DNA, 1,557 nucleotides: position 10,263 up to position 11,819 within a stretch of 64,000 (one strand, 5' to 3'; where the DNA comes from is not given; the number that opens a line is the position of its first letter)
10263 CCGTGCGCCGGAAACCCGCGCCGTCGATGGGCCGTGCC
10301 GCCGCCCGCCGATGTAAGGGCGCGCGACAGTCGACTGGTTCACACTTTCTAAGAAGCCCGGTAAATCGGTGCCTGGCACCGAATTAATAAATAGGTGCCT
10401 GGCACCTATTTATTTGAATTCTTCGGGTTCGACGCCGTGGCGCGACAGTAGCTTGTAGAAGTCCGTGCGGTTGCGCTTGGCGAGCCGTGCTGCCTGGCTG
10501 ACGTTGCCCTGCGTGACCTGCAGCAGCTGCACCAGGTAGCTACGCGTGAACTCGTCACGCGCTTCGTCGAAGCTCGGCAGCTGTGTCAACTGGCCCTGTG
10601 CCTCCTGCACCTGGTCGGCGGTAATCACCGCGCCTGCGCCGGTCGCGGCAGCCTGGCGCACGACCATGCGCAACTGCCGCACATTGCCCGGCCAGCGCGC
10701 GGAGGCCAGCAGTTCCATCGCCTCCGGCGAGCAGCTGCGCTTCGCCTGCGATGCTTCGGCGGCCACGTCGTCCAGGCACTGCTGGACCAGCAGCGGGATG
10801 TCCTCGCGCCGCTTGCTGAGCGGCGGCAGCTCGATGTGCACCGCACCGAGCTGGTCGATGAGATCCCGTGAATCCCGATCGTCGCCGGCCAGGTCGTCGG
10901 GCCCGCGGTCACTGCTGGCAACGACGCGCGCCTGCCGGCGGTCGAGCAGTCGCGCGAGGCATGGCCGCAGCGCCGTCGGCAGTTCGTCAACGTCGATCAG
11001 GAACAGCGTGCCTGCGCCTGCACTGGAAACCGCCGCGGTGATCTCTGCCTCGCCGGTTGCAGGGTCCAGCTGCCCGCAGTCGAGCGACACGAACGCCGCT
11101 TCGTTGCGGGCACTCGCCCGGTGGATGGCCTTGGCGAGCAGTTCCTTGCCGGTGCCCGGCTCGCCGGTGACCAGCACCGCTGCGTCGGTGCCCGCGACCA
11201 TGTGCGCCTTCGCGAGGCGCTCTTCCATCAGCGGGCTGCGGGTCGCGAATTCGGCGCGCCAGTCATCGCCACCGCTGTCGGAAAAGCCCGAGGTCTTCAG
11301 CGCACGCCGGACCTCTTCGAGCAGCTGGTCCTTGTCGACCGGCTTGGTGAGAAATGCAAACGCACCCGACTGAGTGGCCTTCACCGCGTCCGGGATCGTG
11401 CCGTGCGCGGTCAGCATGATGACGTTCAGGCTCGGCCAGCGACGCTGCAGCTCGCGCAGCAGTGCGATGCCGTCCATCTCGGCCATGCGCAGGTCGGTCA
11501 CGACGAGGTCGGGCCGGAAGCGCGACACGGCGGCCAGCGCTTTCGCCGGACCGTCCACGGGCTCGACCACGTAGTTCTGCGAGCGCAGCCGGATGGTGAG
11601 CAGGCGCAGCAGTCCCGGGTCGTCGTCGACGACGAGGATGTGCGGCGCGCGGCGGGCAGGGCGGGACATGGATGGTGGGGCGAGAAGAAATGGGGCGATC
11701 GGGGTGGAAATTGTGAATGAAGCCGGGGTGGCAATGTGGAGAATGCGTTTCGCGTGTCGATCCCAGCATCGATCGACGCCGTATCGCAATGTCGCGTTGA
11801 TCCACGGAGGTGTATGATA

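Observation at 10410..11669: GlrR/QseF-like regulator that has lost the sigma-54 contact loop and about 28 residues of its AAA+ core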

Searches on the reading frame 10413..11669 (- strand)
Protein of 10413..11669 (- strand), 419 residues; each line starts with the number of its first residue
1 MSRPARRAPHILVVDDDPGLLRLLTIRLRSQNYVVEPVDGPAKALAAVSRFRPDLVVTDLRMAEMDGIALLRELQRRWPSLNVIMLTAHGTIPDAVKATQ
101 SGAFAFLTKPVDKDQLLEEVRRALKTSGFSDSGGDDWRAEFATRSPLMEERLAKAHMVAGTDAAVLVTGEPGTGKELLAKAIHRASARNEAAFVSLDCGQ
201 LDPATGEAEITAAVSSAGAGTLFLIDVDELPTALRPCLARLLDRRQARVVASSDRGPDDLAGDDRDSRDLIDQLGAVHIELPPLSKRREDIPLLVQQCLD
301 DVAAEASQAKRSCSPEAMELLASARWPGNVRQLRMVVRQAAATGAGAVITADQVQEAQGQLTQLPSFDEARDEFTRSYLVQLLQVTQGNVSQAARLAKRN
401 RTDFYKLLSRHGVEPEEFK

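Call 4: search_protein_families(library=pfam, proteins=[window:10413-11669:-], max_evalue=1)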
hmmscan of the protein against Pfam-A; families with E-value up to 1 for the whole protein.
window:10413-11669:- (419 aa): 18 families
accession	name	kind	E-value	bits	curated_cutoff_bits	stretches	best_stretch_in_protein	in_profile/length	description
PF00072.30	Response_reg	-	7.6e-31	107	30.2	1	11-120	1-110/111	Response regulator receiver domain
PF25601.1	AAA_lid_14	-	2.7e-19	69.2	27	1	286-357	2-73/87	AAA+ ATPase lid domain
PF00158.32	Sigma54_activat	-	1.2e-18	67.8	20.2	1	143-253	3-128/168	Sigma-54 interaction domain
PF14532.12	Sigma54_activ_2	-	1.7e-14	54.7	25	1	148-284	10-138/138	Sigma-54 interaction domain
PF13191.12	AAA_16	-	7.5e-06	27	32.6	1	159-314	21-104/167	AAA ATPase domain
PF00004.35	AAA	-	8.8e-05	23.4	21.2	1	165-230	1-69/131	ATPase family associated with various cellular activities (AAA)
PF13401.12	AAA_22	-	0.0038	18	27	1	162-198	5-41/130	AAA domain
PF02954.25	HTH_8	-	0.011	15.9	22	1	373-396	4-27/42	Bacterial regulatory protein, Fis family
PF20720.3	nSTAND3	-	0.02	15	27.2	1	154-196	9-51/155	Novel STAND NTPase 3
PF03683.19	UPF0175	-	0.022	14.9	27.9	1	391-414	37-60/75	Uncharacterised protein family (UPF0175)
PF25411.1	DUF7888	-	0.026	14.5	27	1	338-384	6-52/138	Domain of unknown function (DUF7888)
PF01078.27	Mg_chelatase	-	0.029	14.2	20.3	1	161-183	21-43/207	Magnesium chelatase, subunit ChlI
PF06068.19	TIP49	-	0.049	13.2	23.8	1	152-199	42-86/347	TIP49 P-loop domain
PF07728.20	AAA_5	-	0.052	14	22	1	165-191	2-28/139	AAA domain (dynein-related subfamily)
PF01057.23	Parvo_NS1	-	0.064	12.7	20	1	164-186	115-137/271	Parvovirus non-structural protein NS1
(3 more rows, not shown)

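Call 5: search_protein_families(library=ncbifam, proteins=[window:10413-11669:-], max_evalue=0.01)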
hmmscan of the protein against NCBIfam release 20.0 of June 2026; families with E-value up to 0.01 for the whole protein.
window:10413-11669:- (419 aa): 111 families (the best 25 are shown)
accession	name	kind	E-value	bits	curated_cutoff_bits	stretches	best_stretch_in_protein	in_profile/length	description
NF011695.0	PRK15115.1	equivalog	9.9e-116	387.1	763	1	6-419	4-444/445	two-component system response regulator GlrR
TIGR01818.1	ntrC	equivalog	1.4e-63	215.3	558.6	1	11-356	1-379/463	nitrogen regulation protein NR(I)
NF051870.1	NAssimRespRegNtrX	equivalog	1.1e-61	209.1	600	1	10-410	3-449/452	nitrogen assimilation response regulator NtrX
NF007689.0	PRK10365.1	equivalog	2e-56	191.6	760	1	10-395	7-426/441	sigma-54-dependent response regulator transcription factor ZraR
NF008469.0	PRK11361.1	equivalog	8.6e-55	186.2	714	1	10-358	6-390/461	acetoacetate metabolism transcriptional regulator AtoC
TIGR02915.1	PEP_resp_reg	equivalog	2.7e-53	181.4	502.6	1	11-413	1-444/445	PEP-CTERM-box response regulator transcription factor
NF047793.1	ResRegPgtA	equivalog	3.5e-52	177.6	650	1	9-419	6-414/414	two-component system response regulator PgtA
NF008176.1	PRK10923.1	equivalog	2.9e-47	161.3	620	1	10-350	5-377/469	nitrogen regulation protein NR(I)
NF041946.1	LuxO_transreg_Vib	equivalog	4.2e-45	154.4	800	1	32-360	20-382/463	quorum-sensing sigma-54 dependent transcriptional regulator LuxO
NF049963.1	RespRegFlgRCampy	domain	1.1e-40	139.9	750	1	12-398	4-414/429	fla regulon two-component system response regulator FlgR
TIGR01817.1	nifA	equivalog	1.8e-34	119.4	528.85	1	142-363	199-447/534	nif-specific transcriptional activator NifA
NF041552.1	TF_PrdR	equivalog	7e-34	117.1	795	1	143-407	271-572/577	sigma-54 dependent transcriptional regulator PrdR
NF050807.1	TransRegFlbDCaul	equivalog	1.3e-32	113.3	750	1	44-368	36-375/454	sigma-54-dependent transcriptional regulator FlbD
NF003451.0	PRK05022.1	equivalog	3.7e-32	111.7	476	1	137-413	188-510/512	nitric oxide reductase transcriptional regulator NorR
NF038308.1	RNA_repair_RtcR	equivalog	7.8e-31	107.5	650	1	139-394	180-469/530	RNA repair transcriptional activator RtcR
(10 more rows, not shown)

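Call 6: search_solved_structures(query=window:10413-11669:-, show_alignments=4, max_evalue=1e-10)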
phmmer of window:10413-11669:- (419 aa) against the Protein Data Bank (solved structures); distinct sequences matched with E-value up to 1e-10: 91 (the best 60 are shown).
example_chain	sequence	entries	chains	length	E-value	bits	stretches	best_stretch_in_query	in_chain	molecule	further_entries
5m7n_A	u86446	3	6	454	4.9e-44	154.4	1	8-412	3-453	Nitrogen assimilation regulatory protein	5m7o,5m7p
4l4u_A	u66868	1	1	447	1.1e-40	143.4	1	9-413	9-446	Transcriptional regulator (NtrC family)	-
1ny5_A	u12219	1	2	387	9.2e-40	140.3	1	10-349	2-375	transcriptional regulator (NtrC family)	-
5ep0_A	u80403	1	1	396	1.2e-36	130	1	10-342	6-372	Putative repressor protein luxO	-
3dzd_A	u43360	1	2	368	8.4e-35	124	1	10-349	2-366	Transcriptional regulator (NtrC family)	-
1ojl_A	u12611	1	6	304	5.2e-28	101.6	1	144-402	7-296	TRANSCRIPTIONAL REGULATORY PROTEIN ZRAR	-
1ny6_A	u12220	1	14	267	1.3e-23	87.1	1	139-349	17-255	transcriptional regulator (NtrC family)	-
4ly6_A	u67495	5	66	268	1.3e-23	87.1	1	139-349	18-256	Transcriptional regulator (NtrC family)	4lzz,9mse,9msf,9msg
3m0e_A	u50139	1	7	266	3.5e-23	85.7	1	139-349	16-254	Transcriptional regulator (NtrC family)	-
26jl_A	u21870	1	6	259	7.4e-22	81.4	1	156-340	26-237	Flagellar regulatory protein A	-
8pb9_D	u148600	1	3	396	1.8e-21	80.1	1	44-344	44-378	Transcriptional regulator FleQ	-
8p53_C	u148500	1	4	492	2.9e-21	79.4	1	45-344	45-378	Transcriptional regulator FleQ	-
6jdi_A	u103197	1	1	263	3.5e-21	79.1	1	154-345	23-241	Nitrogen assimilation regulatory protein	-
7ejw_C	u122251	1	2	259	6.2e-21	78.3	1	154-344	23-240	Transcriptional regulator FleQ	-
6j7e_A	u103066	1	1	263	6.5e-21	78.3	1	154-345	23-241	Nitrogen assimilation regulatory protein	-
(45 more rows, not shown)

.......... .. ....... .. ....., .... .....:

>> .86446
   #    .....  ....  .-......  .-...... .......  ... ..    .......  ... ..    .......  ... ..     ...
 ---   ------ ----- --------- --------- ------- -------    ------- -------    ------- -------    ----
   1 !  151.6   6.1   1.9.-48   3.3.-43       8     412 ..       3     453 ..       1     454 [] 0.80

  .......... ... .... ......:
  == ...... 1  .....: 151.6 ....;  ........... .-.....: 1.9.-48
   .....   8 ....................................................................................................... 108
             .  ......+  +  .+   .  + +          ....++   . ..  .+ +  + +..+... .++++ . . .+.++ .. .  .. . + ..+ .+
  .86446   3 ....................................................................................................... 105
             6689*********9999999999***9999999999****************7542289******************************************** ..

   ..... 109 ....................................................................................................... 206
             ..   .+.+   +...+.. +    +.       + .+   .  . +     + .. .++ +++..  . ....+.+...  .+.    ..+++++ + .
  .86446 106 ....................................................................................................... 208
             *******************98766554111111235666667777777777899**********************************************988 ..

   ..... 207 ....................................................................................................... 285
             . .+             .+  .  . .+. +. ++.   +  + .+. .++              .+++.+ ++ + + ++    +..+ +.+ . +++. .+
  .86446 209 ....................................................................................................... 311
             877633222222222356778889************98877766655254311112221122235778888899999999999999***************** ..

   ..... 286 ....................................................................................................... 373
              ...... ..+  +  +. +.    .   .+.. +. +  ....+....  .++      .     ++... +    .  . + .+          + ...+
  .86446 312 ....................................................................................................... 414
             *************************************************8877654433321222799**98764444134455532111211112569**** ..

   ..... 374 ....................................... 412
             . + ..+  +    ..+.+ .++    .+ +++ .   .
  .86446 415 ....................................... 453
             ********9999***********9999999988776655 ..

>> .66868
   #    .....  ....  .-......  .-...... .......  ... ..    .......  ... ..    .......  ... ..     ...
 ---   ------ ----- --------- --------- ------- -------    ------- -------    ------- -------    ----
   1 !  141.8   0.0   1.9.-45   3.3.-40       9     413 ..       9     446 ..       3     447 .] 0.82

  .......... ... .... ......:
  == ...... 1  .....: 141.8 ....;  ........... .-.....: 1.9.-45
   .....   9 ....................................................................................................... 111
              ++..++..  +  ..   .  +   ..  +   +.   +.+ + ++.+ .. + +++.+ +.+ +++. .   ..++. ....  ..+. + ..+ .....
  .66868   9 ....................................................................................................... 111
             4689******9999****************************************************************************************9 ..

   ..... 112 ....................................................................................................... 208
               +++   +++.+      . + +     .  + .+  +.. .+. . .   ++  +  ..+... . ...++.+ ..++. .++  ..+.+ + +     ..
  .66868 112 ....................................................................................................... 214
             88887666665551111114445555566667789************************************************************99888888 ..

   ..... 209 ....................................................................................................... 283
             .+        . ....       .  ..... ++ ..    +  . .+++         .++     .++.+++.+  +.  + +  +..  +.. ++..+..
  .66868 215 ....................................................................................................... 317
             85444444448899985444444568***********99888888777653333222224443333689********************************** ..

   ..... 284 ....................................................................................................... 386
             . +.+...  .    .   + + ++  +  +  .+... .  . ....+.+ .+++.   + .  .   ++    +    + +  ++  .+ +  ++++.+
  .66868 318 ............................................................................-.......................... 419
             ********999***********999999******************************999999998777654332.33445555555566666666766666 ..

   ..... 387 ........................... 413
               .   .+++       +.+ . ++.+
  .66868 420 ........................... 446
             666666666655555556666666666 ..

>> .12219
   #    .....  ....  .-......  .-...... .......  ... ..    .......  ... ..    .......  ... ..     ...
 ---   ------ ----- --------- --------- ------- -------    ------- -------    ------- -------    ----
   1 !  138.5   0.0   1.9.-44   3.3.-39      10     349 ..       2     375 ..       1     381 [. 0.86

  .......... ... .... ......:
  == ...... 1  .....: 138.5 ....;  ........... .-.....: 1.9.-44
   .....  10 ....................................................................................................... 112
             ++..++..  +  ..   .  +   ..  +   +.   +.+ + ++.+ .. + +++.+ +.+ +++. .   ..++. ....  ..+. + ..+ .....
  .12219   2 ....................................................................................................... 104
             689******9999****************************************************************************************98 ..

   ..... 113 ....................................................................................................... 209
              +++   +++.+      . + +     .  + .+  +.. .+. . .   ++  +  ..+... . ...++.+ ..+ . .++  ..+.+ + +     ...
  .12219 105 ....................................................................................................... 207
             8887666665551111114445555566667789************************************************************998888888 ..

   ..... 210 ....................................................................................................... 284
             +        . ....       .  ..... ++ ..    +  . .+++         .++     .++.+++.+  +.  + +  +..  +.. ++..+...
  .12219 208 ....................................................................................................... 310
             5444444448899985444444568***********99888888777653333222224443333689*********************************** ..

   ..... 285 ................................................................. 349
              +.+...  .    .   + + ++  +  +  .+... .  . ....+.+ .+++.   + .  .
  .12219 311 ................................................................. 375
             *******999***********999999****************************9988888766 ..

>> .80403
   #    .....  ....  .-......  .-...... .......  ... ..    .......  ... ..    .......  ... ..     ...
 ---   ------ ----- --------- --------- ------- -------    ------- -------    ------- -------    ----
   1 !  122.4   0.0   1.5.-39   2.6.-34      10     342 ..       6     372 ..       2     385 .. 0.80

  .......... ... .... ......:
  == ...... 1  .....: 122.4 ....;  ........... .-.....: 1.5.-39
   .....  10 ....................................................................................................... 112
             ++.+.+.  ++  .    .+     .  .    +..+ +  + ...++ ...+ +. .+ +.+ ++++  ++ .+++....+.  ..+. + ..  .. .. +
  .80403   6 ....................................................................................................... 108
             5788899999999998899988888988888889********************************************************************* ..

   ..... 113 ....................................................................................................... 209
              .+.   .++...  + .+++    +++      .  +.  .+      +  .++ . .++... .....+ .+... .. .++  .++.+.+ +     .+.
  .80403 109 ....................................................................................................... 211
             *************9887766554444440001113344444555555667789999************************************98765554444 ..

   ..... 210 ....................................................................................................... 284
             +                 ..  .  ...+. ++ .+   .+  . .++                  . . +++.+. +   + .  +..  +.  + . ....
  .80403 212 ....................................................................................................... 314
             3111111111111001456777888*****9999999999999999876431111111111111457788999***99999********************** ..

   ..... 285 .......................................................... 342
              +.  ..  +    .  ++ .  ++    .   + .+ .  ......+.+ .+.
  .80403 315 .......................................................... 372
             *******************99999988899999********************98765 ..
